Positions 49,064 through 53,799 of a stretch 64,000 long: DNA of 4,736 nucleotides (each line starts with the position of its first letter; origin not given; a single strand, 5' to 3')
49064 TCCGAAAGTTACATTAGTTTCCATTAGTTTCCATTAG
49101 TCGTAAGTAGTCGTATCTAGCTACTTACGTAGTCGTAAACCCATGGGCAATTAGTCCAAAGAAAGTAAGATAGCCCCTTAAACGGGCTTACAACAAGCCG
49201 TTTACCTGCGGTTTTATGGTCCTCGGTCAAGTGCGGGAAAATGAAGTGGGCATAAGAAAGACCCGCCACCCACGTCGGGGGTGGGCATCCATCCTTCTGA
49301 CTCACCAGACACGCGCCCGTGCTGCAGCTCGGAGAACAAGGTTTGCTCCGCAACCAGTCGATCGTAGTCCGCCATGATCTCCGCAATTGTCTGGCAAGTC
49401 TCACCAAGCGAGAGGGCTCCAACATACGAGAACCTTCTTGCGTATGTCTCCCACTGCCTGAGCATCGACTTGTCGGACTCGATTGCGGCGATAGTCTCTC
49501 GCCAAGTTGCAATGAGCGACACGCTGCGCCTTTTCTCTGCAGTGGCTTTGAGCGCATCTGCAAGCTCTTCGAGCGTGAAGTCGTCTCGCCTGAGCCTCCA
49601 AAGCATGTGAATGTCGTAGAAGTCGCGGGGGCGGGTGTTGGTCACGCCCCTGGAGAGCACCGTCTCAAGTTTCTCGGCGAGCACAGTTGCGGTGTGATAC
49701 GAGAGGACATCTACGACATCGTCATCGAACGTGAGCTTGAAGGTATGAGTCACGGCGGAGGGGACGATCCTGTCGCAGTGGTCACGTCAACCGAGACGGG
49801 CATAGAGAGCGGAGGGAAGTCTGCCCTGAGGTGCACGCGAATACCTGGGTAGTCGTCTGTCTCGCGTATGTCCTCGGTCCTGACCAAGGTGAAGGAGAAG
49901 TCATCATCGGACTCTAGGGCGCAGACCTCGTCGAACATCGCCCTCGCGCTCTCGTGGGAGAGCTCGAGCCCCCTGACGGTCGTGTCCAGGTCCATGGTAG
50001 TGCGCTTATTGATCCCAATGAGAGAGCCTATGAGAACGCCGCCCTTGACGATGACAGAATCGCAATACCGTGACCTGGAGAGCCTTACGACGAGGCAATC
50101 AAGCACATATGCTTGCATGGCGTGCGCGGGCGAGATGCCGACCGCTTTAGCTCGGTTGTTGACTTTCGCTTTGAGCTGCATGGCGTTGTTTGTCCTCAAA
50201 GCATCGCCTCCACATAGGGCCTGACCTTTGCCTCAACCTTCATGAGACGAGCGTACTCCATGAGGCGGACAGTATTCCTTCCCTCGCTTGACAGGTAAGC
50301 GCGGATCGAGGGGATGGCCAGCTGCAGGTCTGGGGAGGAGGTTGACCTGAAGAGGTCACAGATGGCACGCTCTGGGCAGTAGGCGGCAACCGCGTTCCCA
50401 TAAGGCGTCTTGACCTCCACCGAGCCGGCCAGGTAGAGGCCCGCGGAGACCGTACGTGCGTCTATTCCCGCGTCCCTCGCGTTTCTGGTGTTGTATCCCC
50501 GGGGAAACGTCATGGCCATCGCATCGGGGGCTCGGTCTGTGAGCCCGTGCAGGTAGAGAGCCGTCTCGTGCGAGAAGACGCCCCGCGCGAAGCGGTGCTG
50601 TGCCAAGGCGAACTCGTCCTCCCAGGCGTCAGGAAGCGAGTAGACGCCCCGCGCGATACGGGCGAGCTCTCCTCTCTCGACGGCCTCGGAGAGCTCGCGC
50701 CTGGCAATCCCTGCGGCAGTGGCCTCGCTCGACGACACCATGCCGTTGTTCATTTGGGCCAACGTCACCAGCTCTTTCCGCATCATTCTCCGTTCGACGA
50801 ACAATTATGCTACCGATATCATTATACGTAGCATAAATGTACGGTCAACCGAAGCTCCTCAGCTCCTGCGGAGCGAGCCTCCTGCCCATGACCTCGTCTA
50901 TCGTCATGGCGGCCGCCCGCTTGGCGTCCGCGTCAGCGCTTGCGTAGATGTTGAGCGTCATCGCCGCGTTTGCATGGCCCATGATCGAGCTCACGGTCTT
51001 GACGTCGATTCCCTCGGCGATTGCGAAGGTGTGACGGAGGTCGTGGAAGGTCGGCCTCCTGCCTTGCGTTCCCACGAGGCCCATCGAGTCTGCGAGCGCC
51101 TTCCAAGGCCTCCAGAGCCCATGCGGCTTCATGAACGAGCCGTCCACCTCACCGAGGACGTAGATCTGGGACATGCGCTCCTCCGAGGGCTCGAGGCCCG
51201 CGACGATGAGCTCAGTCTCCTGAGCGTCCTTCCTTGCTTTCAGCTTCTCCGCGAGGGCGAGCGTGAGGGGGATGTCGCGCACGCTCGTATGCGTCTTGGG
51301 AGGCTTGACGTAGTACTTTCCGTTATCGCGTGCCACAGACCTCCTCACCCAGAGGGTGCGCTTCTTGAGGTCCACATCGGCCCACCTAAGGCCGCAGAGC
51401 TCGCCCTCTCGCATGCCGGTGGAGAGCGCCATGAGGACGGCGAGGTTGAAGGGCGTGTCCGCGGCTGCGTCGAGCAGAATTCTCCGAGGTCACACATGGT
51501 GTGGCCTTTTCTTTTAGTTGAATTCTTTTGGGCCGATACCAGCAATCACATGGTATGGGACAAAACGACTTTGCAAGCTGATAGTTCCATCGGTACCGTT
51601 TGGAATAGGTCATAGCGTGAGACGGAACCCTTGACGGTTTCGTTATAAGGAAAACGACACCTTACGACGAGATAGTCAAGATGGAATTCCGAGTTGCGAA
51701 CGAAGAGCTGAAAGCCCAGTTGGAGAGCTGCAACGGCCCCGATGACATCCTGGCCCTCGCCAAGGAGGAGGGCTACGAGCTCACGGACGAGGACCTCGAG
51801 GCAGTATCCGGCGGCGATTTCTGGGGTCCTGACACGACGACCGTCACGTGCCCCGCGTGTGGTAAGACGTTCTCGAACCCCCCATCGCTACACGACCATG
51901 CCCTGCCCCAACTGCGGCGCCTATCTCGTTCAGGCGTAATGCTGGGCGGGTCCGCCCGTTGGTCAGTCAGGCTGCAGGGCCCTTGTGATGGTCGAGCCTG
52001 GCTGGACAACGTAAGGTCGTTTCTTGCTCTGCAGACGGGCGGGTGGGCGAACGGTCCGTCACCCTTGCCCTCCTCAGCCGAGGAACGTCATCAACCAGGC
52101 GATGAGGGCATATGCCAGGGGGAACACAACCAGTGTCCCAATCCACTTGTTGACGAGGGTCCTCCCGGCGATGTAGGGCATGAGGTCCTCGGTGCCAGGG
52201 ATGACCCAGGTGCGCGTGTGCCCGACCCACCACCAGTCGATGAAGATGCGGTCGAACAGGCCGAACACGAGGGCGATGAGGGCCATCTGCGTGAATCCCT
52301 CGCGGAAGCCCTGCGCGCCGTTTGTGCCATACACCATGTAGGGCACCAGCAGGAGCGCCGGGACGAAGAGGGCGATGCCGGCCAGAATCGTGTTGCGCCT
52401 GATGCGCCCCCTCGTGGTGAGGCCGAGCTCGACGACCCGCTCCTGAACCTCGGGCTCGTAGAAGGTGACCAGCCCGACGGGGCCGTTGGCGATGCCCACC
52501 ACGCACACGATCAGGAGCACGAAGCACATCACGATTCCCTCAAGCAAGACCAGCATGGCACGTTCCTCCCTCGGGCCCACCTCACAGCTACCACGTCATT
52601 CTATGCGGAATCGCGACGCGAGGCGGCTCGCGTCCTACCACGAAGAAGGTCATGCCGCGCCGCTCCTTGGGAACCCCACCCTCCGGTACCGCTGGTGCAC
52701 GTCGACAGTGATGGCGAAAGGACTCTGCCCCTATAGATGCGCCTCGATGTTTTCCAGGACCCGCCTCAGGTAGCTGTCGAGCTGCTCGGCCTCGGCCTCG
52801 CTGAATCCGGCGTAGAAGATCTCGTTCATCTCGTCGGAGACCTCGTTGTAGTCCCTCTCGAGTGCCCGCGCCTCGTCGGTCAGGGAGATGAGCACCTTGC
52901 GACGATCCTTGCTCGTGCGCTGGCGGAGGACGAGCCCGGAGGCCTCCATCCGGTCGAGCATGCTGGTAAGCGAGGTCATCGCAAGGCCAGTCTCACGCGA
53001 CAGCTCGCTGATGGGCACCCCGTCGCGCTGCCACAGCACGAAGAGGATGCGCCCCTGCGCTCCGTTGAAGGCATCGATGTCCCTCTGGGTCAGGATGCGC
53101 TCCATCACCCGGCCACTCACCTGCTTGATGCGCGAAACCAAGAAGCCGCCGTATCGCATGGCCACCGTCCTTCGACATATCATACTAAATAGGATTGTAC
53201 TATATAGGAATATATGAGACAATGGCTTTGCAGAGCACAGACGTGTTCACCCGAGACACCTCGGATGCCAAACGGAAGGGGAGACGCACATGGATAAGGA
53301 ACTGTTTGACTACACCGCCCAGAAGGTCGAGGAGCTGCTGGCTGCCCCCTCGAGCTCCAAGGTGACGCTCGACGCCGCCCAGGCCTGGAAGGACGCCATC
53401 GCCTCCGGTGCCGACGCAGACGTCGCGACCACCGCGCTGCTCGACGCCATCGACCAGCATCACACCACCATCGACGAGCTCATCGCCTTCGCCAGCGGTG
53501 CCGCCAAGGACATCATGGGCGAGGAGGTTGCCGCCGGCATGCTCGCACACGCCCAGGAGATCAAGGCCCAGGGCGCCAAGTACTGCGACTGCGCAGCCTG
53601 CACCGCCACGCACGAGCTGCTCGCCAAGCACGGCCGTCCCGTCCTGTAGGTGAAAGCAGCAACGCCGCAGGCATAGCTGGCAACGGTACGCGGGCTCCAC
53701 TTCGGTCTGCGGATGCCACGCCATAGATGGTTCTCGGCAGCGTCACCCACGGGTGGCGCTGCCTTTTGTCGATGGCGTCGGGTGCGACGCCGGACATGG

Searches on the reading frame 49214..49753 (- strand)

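Call 22: search_protein_families(library=pfam, proteins=[window:49214-49753:-], max_evalue=0.001)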
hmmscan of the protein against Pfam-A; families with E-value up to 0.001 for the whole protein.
window:49214-49753:- (179 aa): 1 family
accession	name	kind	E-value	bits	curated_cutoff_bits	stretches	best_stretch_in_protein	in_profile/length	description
PF08843.17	AbiEii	-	7.3e-15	56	22.5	1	8-113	123-228/238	Nucleotidyl transferase AbiEii toxin, Type IV TA system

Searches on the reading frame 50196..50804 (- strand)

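Call 22: search_protein_families(library=pfam, proteins=[window:50196-50804:-], max_evalue=0.001)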
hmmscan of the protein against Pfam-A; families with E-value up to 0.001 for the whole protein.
window:50196-50804:- (202 aa): 1 family
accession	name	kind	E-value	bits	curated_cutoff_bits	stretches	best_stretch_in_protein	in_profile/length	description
PF13338.12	AbiEi_4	-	4.9e-13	49.4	25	1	11-58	2-49/49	Transcriptional regulator, AbiEi antitoxin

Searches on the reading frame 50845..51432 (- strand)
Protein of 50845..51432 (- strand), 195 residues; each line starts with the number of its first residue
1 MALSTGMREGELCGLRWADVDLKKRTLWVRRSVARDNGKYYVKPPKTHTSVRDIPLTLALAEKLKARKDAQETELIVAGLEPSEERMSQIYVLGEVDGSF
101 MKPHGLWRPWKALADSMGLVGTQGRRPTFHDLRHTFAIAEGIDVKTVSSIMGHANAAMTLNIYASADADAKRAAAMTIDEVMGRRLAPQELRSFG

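Call 22: search_protein_families(library=pfam, proteins=[window:50845-51432:-], max_evalue=0.001)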
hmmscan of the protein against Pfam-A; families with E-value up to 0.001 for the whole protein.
window:50845-51432:- (195 aa): 1 family
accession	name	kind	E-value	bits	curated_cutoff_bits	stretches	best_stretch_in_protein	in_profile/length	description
PF00589.27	Phage_integrase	-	9.7e-23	81.2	27.1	1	2-167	31-169/172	Phage integrase family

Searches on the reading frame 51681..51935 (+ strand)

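Call 4: search_protein_families(library=ncbifam, proteins=[window:51681-51935:+], max_evalue=1)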
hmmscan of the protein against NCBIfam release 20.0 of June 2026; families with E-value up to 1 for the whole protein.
seq(85 aa): 12 families
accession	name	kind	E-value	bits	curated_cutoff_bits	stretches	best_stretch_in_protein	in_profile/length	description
TIGR03798.1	leader_Nif11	subfamily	7.7e-09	35.7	32.3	1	6-41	15-50/68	Nif11-like leader peptide family RiPP precursor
NF033772.1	pheromone_VP1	equivalog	0.0024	18.1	85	1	24-48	2-26/65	peptide pheromone VP1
NF038399.1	NH_RiPP_Os17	domain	0.0087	16.1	40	1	24-46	25-47/63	Os1348 family NHLP clan protein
NF049953.1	ribbon_DG_selen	exception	0.013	15.5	130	1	33-66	128-159/172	zinc ribbon-containing (seleno)protein DG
TIGR03949.1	bact_IIb_cerein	subfamily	0.029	14.2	21.5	1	33-45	3-15/45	class IIb bacteriocin, lactobin A/cerein 7B family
NF038384.1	zinc_YnfU_fam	subfamily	0.048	13.2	36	1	51-63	13-25/52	YnfU family zinc-binding protein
NF047912.1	ECs_2282_CxxC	subfamily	0.056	13.4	37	1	51-66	24-39/60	ECs_2282 family putative zinc-binding protein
NF001629.0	PRK00415.1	equivalog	0.07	12.7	70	1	51-67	30-46/62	30S ribosomal protein S27e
TIGR03793.1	leader_NHLP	domain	0.076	12.9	50.9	1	24-45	56-77/77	NHLP leader peptide family RiPP precursor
TIGR01847.1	bacteriocin_sig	domain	0.083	13.6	15.7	1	33-45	3-15/15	bacteriocin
NF038034.1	lactGbeta_entB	subfamily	0.12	12.6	37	1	34-49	1-16/38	lactococcin G-beta/enterocin 1071B family bacteriocin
NF038167.1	cyan_ocin_like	subfamily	0.23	11.7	32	1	32-47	9-25/72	CTB family bacteriocin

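Call 5: search_protein_families(library=pfam, proteins=[window:51681-51935:+], max_evalue=1)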
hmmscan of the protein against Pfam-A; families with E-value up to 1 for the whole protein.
seq(85 aa): 14 families
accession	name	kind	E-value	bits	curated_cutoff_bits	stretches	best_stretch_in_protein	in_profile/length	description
PF07862.16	Nif11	-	8.3e-10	39.2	23.8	1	6-39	15-48/48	Nif11 domain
PF00096.32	zf-C2H2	-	0.0023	18.7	25.2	1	56-73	2-19/23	Zinc finger, C2H2 type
PF13894.12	zf-C2H2_4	-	0.0037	18.3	27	1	56-74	2-20/24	C2H2-type zinc finger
PF14407.11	Frankia_peptide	-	0.017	15.8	48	1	25-43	25-43/63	Ribosomally synthesized peptide prototyped by Frankia Franean1_4349.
PF13717.11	Zn_ribbon_4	-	0.028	14.8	30.3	1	50-64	21-35/36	zinc-ribbon domain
PF13913.12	zf-C2HC_2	-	0.055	13.6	27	1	53-73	1-20/25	zinc-finger of a C2HC-type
PF23107.1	Zf-C2H2_ZNF451_C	-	0.077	14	30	1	53-73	37-57/59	Two consecutive Zinc fingers C2H2 type, ZNF451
PF22034.2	B129_C2H2-zf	-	0.081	13.6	27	1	57-73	1-17/22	Uncharacterized protein B-129, C2H2 zinc finger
PF24460.1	DUF7575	-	0.1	12.4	28.5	1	53-63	2-12/28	Domain of unknown function (DUF7575)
PF12874.13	zf-met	-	0.12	13.2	21.2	1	56-73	2-19/25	Zinc-finger of C2H2 type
PF12171.14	zf-C2H2_jaz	-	0.14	12.8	22.6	1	57-73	4-20/27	Zinc-finger double-stranded RNA-binding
PF24110.1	DUF7385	-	0.21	11.7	28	1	52-65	24-37/72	Family of unknown function (DUF7385)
PF03047.20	ComC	-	0.24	11.7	20.4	1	33-48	12-27/31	COMC family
PF13719.11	Zn_ribbon_5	-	0.26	11.5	29.3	0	55-64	3-12/37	zinc-ribbon domain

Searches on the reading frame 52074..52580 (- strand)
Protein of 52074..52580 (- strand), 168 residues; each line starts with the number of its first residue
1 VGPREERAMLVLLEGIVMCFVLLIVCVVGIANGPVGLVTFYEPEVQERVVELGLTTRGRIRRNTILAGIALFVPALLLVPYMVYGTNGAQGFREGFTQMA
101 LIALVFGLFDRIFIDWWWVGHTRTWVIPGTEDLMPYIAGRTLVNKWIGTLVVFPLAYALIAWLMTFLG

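Call 19: find_encoding_contigs(protein=window:52074-52580:-, flank=10000, max_places=3)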
Protein window:52074-52580:- (168 aa): no gene with exactly this product is on record in the collection.
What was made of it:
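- Tried and rejected: An exact-match look-up of the window protein 52074-52580 found no record (call 19).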

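Call 22: search_protein_families(library=pfam, proteins=[window:52074-52580:-], max_evalue=0.001)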
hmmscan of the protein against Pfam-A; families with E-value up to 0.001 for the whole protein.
window:52074-52580:- (168 aa): 0 families

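Call 63: search_protein_families(library=ncbifam, proteins=[window:52074-52580:-], max_evalue=0.01)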
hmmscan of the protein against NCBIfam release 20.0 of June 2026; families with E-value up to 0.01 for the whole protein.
window:52074-52580:- (168 aa): 0 families

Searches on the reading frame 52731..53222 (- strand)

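Call 22: search_protein_families(library=pfam, proteins=[window:52731-53222:-], max_evalue=0.001)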
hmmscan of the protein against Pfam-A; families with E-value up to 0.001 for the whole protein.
window:52731-53222:- (163 aa): 6 families
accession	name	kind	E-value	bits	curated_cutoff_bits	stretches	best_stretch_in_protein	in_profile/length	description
PF01047.28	MarR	-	3.1e-12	46.6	24.6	1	55-110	4-59/59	MarR family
PF12802.13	MarR_2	-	5.2e-08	33.4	27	1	53-108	4-60/61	MarR family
PF22381.2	Staph_reg_Sar_Rot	-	2.2e-07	31.3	27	1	56-120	16-80/85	Transcriptional regulator SarA/Rot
PF13412.12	HTH_24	-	2.6e-05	24.2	21.9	1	56-98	5-47/48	Winged helix-turn-helix DNA-binding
PF13463.12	HTH_27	-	0.00013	22.6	22.2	1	59-118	8-68/68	Winged helix DNA-binding domain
PF25212.1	HVO_A0114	-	0.00064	19.9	27.6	0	113-139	38-64/84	HVO_A0114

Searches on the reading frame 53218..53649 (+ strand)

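Call 22: search_protein_families(library=pfam, proteins=[window:53218-53649:+], max_evalue=0.001)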
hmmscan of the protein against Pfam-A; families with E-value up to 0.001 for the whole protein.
window:53218-53649:+ (143 aa): 0 families

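Call 63: search_protein_families(library=ncbifam, proteins=[window:53218-53649:+], max_evalue=0.01)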
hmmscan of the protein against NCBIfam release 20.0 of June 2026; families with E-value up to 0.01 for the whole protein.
window:53218-53649:+ (143 aa): 1 family
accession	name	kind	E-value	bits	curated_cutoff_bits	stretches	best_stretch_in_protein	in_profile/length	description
TIGR03465.1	HpnD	equivalog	0.0074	15.4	278.6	1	43-130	43-121/267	presqualene diphosphate synthase HpnD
